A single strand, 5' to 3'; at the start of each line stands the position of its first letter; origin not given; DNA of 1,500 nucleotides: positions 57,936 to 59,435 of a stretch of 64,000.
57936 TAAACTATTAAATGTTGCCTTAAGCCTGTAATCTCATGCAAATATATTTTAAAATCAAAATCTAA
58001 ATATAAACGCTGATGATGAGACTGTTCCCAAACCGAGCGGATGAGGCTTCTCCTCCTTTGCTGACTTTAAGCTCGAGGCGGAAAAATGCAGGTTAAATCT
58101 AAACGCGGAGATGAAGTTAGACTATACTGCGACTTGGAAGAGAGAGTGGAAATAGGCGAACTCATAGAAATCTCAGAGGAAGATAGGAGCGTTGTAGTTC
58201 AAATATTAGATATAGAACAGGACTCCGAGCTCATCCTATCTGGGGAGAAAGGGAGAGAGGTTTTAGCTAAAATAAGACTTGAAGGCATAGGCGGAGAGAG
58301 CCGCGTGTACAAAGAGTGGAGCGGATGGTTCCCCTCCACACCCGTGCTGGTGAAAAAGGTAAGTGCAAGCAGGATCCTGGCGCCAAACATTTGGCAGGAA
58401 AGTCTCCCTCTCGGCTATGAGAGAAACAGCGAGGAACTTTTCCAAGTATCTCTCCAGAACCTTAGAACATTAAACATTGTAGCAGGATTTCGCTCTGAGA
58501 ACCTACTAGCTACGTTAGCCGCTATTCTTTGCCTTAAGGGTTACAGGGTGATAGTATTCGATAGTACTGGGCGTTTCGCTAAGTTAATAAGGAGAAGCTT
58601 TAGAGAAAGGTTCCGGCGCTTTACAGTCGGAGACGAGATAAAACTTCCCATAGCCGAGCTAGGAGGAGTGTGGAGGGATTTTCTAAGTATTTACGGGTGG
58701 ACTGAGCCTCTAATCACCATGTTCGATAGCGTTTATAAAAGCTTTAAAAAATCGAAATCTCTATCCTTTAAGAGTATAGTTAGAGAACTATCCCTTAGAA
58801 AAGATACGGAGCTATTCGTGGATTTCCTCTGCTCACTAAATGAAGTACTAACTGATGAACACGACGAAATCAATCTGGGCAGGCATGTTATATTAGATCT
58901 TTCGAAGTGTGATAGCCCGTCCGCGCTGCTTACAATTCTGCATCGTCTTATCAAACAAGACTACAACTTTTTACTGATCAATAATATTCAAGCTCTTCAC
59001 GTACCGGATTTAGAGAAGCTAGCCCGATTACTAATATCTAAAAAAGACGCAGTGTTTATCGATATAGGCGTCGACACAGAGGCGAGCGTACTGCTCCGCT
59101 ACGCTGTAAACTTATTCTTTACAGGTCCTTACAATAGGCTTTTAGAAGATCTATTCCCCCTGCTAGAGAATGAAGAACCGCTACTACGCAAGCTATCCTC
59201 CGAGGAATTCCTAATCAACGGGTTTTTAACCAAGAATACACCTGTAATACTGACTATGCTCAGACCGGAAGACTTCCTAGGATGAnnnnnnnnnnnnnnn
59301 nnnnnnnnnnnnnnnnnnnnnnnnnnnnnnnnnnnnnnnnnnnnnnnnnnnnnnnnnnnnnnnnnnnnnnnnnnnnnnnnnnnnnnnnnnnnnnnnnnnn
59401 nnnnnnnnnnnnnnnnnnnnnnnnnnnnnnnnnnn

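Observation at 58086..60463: Catalytically dead HerA-like protein translationally coupled to a DUF72-SWIM fusion: a candidate uncharacterised nucleic-acid system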

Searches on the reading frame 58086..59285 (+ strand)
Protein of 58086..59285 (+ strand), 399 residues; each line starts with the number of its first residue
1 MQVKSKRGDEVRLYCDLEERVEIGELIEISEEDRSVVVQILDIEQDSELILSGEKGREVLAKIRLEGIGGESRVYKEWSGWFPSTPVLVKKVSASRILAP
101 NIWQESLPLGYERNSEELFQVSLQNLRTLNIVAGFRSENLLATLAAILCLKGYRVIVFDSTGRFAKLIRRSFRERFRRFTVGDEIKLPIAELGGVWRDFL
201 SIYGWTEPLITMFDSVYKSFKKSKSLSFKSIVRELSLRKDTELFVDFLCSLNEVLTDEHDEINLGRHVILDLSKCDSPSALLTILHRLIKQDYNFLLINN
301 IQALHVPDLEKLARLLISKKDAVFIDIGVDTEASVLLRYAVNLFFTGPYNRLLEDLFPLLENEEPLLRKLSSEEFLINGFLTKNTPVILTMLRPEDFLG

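Call 3: search_protein_families(library=pfam, proteins=[window:58086-59285:+], max_evalue=1)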
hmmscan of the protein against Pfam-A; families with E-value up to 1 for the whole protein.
window:58086-59285:+ (399 aa): 1 family
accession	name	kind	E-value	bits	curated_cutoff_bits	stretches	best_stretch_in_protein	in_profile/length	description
PF01935.23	DUF87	-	0.0071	16.9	23.2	1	140-235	39-140/220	Helicase HerA, central domain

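Call 4: search_protein_families(library=ncbifam, proteins=[window:58086-59285:+], max_evalue=1)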
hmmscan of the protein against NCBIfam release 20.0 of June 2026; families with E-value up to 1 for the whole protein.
window:58086-59285:+ (399 aa): 0 families

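Call 8: find_homologous_proteins(query=window:58086-59285:+, max_evalue=0.001)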
Query window:58086-59285:+ (399 aa): 9 proteins with E <= 0.001 among 7784 candidates.
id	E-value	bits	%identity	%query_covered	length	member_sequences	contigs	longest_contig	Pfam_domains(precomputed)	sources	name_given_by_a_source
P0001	8.9e-257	869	100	100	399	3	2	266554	-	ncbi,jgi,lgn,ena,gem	-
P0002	2.9e-169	581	65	100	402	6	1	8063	-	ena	-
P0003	1.2e-162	560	64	100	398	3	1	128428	-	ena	-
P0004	4.5e-112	393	46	100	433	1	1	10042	-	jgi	-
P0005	2.6e-111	391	49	100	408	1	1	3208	-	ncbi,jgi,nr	ncbi:MAG: hypothetical protein DRZ80_05615 [Thermoprotei archaeon]|nr:MAG: hypothetical protein DRZ8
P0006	5.4e-111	390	49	100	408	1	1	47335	-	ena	-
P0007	1.5e-110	388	48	100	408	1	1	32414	-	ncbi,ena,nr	ncbi:MAG: hypothetical protein J7K82_00195 [Thermoproteales archaeon]|nr:hypothetical protein [Therm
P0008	1.7e-110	388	48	100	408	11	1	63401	-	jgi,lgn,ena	-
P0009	1.7e-110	388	49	100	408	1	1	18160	-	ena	-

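Call 9: search_solved_structures(query=window:58086-59285:+, max_evalue=10, show_alignments=2)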
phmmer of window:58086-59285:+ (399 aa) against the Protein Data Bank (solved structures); distinct sequences matched with E-value up to 10: 1.
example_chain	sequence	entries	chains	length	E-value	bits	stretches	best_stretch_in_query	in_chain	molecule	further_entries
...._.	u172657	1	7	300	0.27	13.6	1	113-276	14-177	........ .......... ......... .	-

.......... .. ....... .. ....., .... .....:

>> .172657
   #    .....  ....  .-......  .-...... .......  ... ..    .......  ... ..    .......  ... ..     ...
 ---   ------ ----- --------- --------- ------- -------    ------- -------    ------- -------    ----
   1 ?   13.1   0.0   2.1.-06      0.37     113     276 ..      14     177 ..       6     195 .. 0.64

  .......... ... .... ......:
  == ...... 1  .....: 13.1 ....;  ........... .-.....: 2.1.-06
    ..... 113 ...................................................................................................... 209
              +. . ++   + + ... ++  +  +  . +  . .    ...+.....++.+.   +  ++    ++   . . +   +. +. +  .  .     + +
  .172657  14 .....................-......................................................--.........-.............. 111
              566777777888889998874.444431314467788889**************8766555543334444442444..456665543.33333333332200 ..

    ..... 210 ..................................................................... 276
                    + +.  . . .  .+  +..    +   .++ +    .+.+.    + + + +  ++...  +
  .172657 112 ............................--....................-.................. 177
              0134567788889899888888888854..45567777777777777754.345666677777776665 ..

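Call 13: search_solved_structures(query=A1, max_evalue=10, show_alignments=3)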
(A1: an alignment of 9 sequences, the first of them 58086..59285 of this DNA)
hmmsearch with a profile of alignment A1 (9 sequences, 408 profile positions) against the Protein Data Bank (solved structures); distinct sequences matched with E-value up to 10: 2.
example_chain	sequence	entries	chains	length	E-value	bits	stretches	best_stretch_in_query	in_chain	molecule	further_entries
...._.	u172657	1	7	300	0.8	11.9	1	114-251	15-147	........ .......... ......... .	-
4fvu_A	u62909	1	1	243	1.6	11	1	117-255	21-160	Nucleoprotein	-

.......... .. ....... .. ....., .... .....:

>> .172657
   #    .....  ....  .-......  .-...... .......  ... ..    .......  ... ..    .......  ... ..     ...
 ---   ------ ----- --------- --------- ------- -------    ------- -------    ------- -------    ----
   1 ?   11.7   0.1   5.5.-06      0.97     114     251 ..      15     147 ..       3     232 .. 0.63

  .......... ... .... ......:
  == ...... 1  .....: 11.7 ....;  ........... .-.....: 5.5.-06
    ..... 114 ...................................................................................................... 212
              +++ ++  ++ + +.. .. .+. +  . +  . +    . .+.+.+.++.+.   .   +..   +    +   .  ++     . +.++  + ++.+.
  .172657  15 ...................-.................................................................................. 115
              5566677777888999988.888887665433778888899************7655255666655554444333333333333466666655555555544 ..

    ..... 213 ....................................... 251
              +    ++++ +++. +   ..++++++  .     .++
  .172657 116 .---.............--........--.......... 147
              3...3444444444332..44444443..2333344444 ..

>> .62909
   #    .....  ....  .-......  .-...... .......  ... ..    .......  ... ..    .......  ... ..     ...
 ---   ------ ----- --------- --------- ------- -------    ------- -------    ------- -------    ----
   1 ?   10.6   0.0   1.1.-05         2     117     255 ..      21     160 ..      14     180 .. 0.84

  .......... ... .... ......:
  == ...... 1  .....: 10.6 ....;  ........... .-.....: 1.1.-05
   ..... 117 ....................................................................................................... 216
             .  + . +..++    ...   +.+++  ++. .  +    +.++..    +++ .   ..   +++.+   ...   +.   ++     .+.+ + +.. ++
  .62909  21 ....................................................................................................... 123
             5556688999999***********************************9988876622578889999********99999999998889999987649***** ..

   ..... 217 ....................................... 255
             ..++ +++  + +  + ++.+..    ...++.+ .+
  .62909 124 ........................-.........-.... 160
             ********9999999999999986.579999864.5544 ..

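Call 15: find_encoding_contigs(protein=P0001, flank=10000, max_places=3)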
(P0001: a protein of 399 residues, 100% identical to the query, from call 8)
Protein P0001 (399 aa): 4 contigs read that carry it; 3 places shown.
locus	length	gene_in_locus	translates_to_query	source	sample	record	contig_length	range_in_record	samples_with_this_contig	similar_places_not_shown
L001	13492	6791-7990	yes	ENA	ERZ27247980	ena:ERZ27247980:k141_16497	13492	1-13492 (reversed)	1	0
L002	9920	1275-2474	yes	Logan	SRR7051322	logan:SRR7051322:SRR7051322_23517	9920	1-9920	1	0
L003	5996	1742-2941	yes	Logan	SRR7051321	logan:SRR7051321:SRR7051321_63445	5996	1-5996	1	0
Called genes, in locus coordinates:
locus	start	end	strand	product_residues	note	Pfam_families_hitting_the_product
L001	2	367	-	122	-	?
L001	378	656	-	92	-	PF05239:PRC (weak)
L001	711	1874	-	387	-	PF04055:Radical_SAM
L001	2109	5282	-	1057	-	PF00270:DEAD, PF00271:Helicase_C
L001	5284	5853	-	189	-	PF09858:DUF2085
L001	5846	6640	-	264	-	PF09754:PAC2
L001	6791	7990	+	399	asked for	-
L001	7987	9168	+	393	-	PF01904:DUF72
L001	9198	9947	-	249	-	PF01978:TrmB, PF01022:HTH_5 (weak), PF09339:HTH_IclR (weak), PF12802:MarR_2 (weak)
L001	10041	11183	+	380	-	PF01950:FBPase_3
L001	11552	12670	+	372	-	PF01321:Creatinase_N, PF00557:Peptidase_M24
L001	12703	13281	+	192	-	PF01949:Endo_dU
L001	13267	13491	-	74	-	?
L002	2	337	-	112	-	?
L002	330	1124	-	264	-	PF09754:PAC2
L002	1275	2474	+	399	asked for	-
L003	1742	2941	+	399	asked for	-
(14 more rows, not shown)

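Call 16: find_encoding_contigs(protein=P0003, flank=8000, max_places=2)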
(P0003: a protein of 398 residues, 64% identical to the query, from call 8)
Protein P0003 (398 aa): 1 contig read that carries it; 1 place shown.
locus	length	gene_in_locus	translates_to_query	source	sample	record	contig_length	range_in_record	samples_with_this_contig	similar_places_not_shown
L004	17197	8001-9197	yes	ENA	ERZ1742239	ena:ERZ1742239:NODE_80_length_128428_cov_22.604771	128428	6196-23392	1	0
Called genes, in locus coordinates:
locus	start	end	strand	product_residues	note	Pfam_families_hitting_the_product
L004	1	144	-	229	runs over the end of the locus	PF00702:Hydrolase, PF12710:HAD (weak), PF13419:HAD_2, PF13242:Hydrolase_like (weak)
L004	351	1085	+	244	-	PF03205:MobB, PF04060:FeS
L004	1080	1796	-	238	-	PF13549:ATP-grasp_5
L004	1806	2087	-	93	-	PF05239:PRC (weak)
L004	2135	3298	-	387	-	PF04055:Radical_SAM, PF13353:Fer4_12 (weak)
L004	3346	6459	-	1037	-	PF00270:DEAD, PF00271:Helicase_C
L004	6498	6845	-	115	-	PF09858:DUF2085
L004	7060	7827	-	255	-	PF09754:PAC2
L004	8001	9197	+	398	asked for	-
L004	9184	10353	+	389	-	PF01904:DUF72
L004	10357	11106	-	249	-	PF01978:TrmB, PF12802:MarR_2 (weak)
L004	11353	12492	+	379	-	PF01950:FBPase_3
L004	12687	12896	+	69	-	PF04024:PspC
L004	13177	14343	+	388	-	PF01321:Creatinase_N, PF00557:Peptidase_M24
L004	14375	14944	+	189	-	PF01949:Endo_dU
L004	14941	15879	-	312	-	PF04014:MazE_antitoxin, PF01895:PhoU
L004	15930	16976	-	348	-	PF01008:IF-2B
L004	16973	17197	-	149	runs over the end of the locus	PF27217:AF_0155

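Call 17: find_encoding_contigs(protein=P0008, flank=8000, max_places=2)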
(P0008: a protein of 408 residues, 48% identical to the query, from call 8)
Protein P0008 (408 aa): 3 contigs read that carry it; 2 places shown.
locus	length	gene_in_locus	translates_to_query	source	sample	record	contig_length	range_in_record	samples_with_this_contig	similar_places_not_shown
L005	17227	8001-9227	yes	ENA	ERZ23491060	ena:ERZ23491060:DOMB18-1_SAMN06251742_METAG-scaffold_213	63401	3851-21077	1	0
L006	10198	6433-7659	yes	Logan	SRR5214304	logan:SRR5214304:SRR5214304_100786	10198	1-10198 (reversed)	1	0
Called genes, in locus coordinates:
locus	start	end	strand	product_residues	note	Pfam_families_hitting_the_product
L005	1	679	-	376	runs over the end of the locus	PF01988:VIT1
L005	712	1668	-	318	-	PF19583:ODP, PF00258:Flavodoxin_1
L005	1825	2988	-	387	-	PF04055:Radical_SAM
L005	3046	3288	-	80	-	PF12837:Fer4_6 (weak), PF13370:Fer4_13, PF13459:Fer4_15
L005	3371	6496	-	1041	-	PF00270:DEAD, PF00271:Helicase_C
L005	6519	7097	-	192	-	PF09858:DUF2085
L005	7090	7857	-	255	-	PF09754:PAC2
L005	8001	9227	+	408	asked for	-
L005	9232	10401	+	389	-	PF01904:DUF72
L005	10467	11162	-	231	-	PF01487:DHquinase_I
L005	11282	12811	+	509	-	PF00939:Na_sulph_symp, PF03600:CitMHS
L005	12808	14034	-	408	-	PF11969:DcpS_C (faint), PF01230:HIT (weak)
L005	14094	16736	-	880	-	PF13173:AAA_14 (weak), PF00004:AAA, PF17862:AAA_lid_3, PF05496:RuvB_N (weak), PF13191:AAA_16 (weak), PF00004:AAA, PF07728:AAA_5 (weak), PF17862:AAA_lid_3, +23 more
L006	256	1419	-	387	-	PF04055:Radical_SAM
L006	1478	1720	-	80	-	PF12837:Fer4_6 (weak), PF13370:Fer4_13, PF13459:Fer4_15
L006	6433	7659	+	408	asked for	-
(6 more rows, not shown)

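Call 18: find_encoding_contigs(protein=P0002, flank=8000, max_places=2)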
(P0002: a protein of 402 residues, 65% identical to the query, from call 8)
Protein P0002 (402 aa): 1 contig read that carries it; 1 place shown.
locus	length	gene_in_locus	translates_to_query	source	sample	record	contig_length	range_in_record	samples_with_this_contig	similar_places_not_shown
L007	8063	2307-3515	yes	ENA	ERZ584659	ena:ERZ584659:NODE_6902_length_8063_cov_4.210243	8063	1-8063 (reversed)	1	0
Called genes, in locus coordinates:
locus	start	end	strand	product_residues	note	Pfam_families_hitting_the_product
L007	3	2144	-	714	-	?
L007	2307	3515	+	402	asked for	-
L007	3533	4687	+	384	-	PF01904:DUF72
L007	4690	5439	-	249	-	PF01978:TrmB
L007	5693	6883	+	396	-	PF01950:FBPase_3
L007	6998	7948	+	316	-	PF01321:Creatinase_N, PF00557:Peptidase_M24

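Call 20: search_protein_representatives(alignment_id=A1)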
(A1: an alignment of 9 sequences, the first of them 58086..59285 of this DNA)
Query: 9 sequences, 408 profile positions. Proteins with E-value up to 0.001 (for the whole library): 5; up to 1e-10: 2; up to 1e-30: 2. The best 5 are listed.
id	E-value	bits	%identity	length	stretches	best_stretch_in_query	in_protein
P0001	3.5e-202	688.3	-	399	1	1-403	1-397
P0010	2.6e-99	349.5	-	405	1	1-401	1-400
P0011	2.2e-05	40.2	-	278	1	1-167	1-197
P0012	3.7e-05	39.4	-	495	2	70-225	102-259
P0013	1.8e-04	37.2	-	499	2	1-44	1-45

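Call 22: search_protein_families(library=pfam, proteins=[P0010, P0011, P0012, P0013], max_evalue=0.1)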
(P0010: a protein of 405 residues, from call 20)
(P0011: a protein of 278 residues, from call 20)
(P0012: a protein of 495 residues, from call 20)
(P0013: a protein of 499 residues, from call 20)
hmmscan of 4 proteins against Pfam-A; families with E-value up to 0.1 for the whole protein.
P0010 (405 aa): 1 family
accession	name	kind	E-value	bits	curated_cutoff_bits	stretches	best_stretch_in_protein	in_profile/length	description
PF12096.13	DUF3572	-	0.041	14.5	25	0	230-271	31-72/84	Protein of unknown function (DUF3572)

P0011 (278 aa): 11 families
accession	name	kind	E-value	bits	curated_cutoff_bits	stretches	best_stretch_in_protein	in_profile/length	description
PF01935.23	DUF87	-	2e-07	31.8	23.2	1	154-198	23-68/220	Helicase HerA, central domain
PF10412.15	TrwB_AAD_bind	-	0.00087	18.7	20.5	1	158-196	19-57/387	Type IV secretion-system coupling protein DNA-binding domain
PF13191.12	AAA_16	-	0.0015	19.5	32.6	1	158-230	28-103/167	AAA ATPase domain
PF01580.24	FtsK_SpoIIIE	-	0.0045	16.9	24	1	133-191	18-80/221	FtsK/SpoIIIE family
PF05729.18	NACHT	-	0.0064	16.8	26.7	1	158-184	4-30/167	NACHT domain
PF19044.6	P-loop_TraG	-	0.018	14.1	25.8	1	151-197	26-72/413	TraG P-loop domain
PF20720.3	nSTAND3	-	0.021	15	27.2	1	157-185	20-48/155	Novel STAND NTPase 3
PF13481.12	AAA_25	-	0.021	14.9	27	1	156-224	35-97/195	AAA domain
PF13401.12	AAA_22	-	0.056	14.2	27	0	158-193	9-44/130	AAA domain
PF02492.25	cobW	-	0.065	13.3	20.7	1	156-189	2-36/180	CobW/HypB/UreG, nucleotide-binding domain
PF01443.25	Viral_helicase1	-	0.078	13.2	21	0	158-184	2-27/228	Viral superfamily 1 RNA helicase core domain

P0012 (495 aa): 2 families
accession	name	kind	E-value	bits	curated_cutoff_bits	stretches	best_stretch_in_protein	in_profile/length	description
PF01935.23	DUF87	-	1.7e-18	68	23.2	1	167-356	30-220/220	Helicase HerA, central domain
PF20720.3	nSTAND3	-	0.031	14.4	27.2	1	161-194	18-52/155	Novel STAND NTPase 3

P0013 (499 aa): 11 families
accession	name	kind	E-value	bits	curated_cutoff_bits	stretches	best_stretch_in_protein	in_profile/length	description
PF01935.23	DUF87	-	8.1e-21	75.6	23.2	1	168-345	34-219/220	Helicase HerA, central domain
PF01656.29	CbiA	-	0.0017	18.7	25.4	1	160-260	2-54/125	CobQ/CobB/MinD/ParA nucleotide binding domain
PF00702.32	Hydrolase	-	0.0029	18.5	26.4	1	356-457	86-185/191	haloacid dehalogenase-like hydrolase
PF13401.12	AAA_22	-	0.0032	18.2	27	0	159-195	7-43/130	AAA domain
PF05872.18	HerA_C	-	0.0033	16.6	22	0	161-203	25-67/502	Helicase HerA-like C-terminal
PF19044.6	P-loop_TraG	-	0.009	15.1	25.8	1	160-207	32-79/413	TraG P-loop domain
PF10412.15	TrwB_AAD_bind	-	0.039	13.3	20.5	0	160-198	18-56/387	Type IV secretion-system coupling protein DNA-binding domain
PF24883.2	NPHP3_N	-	0.05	14.2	24.8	0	158-191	23-56/164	Nephrocystin 3, N-terminal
PF01637.24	ATPase_2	-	0.053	13.8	33.2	1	160-215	23-78/225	ATPase domain predominantly from Archaea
PF01583.26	APS_kinase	-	0.061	13.8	21.1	0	157-193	2-38/152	Adenylylsulphate kinase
PF20720.3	nSTAND3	-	0.081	13.1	27.2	0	160-191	20-51/155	Novel STAND NTPase 3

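Call 27: search_protein_families(library=pfam, proteins=[L005:10030-10401:+, L004:9982-10353:+], max_evalue=10)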
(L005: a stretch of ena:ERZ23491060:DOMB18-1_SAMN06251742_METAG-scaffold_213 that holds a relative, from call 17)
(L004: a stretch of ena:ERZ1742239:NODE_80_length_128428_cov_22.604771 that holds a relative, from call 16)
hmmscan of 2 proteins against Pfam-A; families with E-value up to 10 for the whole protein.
L005:10030-10401:+ (123 aa): 1 family
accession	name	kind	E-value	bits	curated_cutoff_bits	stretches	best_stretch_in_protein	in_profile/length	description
PF22163.1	SipA_2nd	-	0.12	13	27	1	12-54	92-132/136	Salmonella Invasion protein A, C-terminal actin binding domain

L004:9982-10353:+ (123 aa): 0 families

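Call 34: predict_structure(alignment_id=A1)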
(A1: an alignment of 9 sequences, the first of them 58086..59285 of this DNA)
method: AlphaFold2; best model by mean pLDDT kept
length: 399 residues; sequences in the alignment: 9
mean_pLDDT: 55.2   pTM: 0.52
mean pLDDT of the five models: 55.2, 52.5, 52.5, 52.3, 49.8
residues with pLDDT >= 90: 8; 70-90: 134; 50-70: 64; < 50: 193
segments of 3 or more residues with pLDDT < 50: 1-136, 343-399
pLDDT, mean of each block of 10 residues (from residue 1): 26 32 39 36 33 32 28 29 27 25 37 38 45 52 67 74 72 80 83 74 82 89 81 88 89 81 80 81 82 80 67 67 60 57 42 35 30 27 26 33
secondary structure, 60 per line:
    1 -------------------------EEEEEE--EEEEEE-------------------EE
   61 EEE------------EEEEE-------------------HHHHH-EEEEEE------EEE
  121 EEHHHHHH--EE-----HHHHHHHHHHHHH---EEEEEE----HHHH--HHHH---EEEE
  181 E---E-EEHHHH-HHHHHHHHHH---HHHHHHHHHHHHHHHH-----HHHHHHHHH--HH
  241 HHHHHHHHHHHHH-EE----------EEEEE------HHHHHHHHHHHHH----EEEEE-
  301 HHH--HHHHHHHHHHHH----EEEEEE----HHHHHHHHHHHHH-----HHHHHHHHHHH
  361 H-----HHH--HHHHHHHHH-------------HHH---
elements in order: E26-31 E34-39 E59-63 E76-80 H100-104 E106-111 E118-122 H123-128 H138-150 E154-159 H164-167 H170-173 E177-181 H189-192 H194-203 H207-222 H228-236 H239-253 E267-271 H278-290 E295-299 H306-317 E322-327 H332-344 H350-361 H372-380

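Call 37: fold_search(model_id=the predicted structure, library=pdb)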
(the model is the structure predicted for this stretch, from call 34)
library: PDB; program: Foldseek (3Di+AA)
matches with E <= 10: 646; with E <= 0.001: 0
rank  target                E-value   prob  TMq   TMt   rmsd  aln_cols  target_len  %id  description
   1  8suw_P                1.0e-03  0.96  0.31  0.26  15.4       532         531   12  E. coli SIR2-HerA complex (dodecamer SIR2 bound 4 protomers of HerA) (released 2024-03-27)
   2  4d2i_A                2.0e-03  1.00  0.39  0.35   7.1       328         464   10  Crystal structure of the HerA hexameric DNA translocase from Sulfolobus solfataricus bound to AMP-PNP (released 2014-12-03)
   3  8sub_M                2.0e-02  0.75  0.30  0.23  14.3       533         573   12  E. coli SIR2-HerA complex (dodecamer SIR2 pentamer HerA) (released 2023-12-27)
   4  7tfh_B                4.1e-02  0.28  0.18  0.21  15.5       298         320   12  Atomic model of the S. cerevisiae clamp-clamp loader complex PCNA-RFC bound to two DNA molecules, one at the 5'-recess (released 2022-11-16)
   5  7tjx_D                4.6e-02  0.10  0.13  0.12  25.3       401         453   12  Yeast ATP synthase F1 region State 1binding(a-d) with 10 mM ATP (released 2022-04-20)
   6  7es4                  5.2e-02  0.57  0.24  0.25  11.9       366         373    7  the crystral structure of DndH-C-domain (released 2022-05-11)
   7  9t4r_B                8.1e-02  0.14  0.14  0.20  14.9       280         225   12  Staphylococcus aureus 70S initiation complex with a natural mRNA (released 2026-02-25)
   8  7thv_B                9.6e-02  0.23  0.17  0.21  14.0       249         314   12  Structure of the yeast clamp loader (Replication Factor C RFC) bound to the sliding clamp (Proliferating Cell Nuclear  (released 2022-02-16)
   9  9g8o_A                1.0e-01  0.20  0.20  0.09  94.6       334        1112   11  human 40S ribosome bound by a SKI238-exosome complex (released 2024-10-16)
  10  3k0c_B                1.1e-01  0.15  0.15  0.13  16.1       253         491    9  Crystal structure of the phosphorylation-site double mutant S431A/T432E of the KaiC circadian clock protein (released 2010-03-31)
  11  4lgm                  1.1e-01  0.13  0.15  0.20  18.4       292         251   11  Crystal Structure of Sulfolobus solfataricus Vps4 (released 2013-11-06)
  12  6q45_L                1.3e-01  0.07  0.14  0.13  29.9       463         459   11  F1-ATPase from Fusobacterium nucleatum (released 2019-07-10)
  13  6qi8_D                1.3e-01  0.18  0.18  0.23  18.0       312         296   10  Truncated human R2TP complex, structure 3 (ADP-filled) (released 2019-04-10)
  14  3uk6_H                1.6e-01  0.12  0.14  0.19  18.3       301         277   10  Crystal Structure of the Tip48 (Tip49b) hexamer (released 2012-07-25)
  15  6pb3                  1.6e-01  0.11  0.14  0.20  16.3       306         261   12  Structure of Rhizobiales Trip13 (released 2019-12-25)
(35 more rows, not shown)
